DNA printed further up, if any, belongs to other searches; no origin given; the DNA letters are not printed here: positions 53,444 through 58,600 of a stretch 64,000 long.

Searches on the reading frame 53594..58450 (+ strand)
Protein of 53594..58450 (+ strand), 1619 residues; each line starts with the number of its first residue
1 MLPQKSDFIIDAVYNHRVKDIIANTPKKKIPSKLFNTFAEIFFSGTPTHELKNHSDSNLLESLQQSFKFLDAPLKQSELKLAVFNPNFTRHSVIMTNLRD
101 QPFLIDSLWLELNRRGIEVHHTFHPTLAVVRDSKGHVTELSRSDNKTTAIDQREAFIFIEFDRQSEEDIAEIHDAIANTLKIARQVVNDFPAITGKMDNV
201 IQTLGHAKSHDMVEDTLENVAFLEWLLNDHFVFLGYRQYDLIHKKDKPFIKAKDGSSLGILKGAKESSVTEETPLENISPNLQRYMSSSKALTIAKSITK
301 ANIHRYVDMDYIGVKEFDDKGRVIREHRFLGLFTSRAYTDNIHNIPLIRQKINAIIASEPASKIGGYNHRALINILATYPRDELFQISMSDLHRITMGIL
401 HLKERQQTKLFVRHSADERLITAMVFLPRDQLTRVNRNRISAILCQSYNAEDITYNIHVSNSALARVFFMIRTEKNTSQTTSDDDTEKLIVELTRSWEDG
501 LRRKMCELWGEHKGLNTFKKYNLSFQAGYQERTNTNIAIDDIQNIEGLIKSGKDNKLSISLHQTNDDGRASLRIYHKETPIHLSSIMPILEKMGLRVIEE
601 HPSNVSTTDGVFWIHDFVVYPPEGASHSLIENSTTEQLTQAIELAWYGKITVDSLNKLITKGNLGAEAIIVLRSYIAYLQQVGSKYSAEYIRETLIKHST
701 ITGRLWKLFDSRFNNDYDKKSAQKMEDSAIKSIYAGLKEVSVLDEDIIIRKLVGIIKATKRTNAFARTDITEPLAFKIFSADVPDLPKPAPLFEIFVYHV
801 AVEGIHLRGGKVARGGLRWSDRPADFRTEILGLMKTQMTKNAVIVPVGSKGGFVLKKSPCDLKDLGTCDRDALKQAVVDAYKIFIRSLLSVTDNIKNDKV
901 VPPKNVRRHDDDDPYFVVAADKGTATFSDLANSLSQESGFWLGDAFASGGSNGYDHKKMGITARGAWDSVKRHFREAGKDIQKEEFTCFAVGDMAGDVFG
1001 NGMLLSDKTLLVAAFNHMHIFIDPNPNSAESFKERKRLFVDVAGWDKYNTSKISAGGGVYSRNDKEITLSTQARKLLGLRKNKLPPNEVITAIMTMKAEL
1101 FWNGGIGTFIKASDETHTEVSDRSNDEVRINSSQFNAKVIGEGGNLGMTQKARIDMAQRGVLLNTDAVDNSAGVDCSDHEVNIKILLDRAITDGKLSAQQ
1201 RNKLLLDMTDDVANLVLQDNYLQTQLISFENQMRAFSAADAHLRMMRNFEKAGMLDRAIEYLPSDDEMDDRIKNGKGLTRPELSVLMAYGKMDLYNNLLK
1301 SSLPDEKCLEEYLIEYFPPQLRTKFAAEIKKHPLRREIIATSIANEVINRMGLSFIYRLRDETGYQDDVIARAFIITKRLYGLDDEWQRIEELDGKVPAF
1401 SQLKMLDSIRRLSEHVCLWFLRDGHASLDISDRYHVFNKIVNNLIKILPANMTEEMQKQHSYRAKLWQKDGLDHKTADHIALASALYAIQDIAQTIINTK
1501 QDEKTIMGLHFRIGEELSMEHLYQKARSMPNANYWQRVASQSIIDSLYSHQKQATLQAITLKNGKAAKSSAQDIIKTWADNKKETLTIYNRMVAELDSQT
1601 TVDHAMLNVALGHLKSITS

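Call 70: search_protein_families(library=pfam, proteins=[window:53594-58450:+], max_evalue=0.001)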
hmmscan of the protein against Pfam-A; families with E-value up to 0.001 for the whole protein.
window:53594-58450:+ (1619 aa): 9 families
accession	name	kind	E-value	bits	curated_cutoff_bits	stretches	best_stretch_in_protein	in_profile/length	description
PF05088.18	Bac_GDH_CD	-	8.7e-236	783.6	22.8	1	733-1229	2-496/497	Bacterial NAD-glutamate dehydrogenase, catalytic domain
PF21074.2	GDH_C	-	7.4e-100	334.9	26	1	1275-1615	1-338/339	Glutamate dehydrogenase, C-terminal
PF21075.3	GDH_ACT1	-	1.4e-26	93.5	23.7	1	38-175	1-143/144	Glutamate dehydrogenase, ACT1 domain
PF21073.2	GDH_HM1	-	3.3e-19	69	21.2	1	345-405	1-60/60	Glutamate dehydrogenase, helical motif 1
PF21077.3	GDH_ACT3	-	4e-19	68.6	22.2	1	558-625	3-73/80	Glutamate dehydrogenase, ACT3 domain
PF21078.2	GDH_HM3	-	4.3e-18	65.6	24.6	1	652-714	3-65/66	Glutamate dehydrogenase, helical motif 3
PF21076.3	GDH_ACT2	-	7.5e-18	65.3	22.8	1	409-498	1-90/90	Glutamate dehydrogenase, ACT2 domain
PF21079.2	GDH_HM2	-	1e-06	29.1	21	1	505-548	2-45/45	Glutamate dehydrogenase, helical motif 2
PF00208.27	ELFV_dehydrog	-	0.00011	22.4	23.4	1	1134-1183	134-183/241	Glutamate/Leucine/Phenylalanine/Valine dehydrogenase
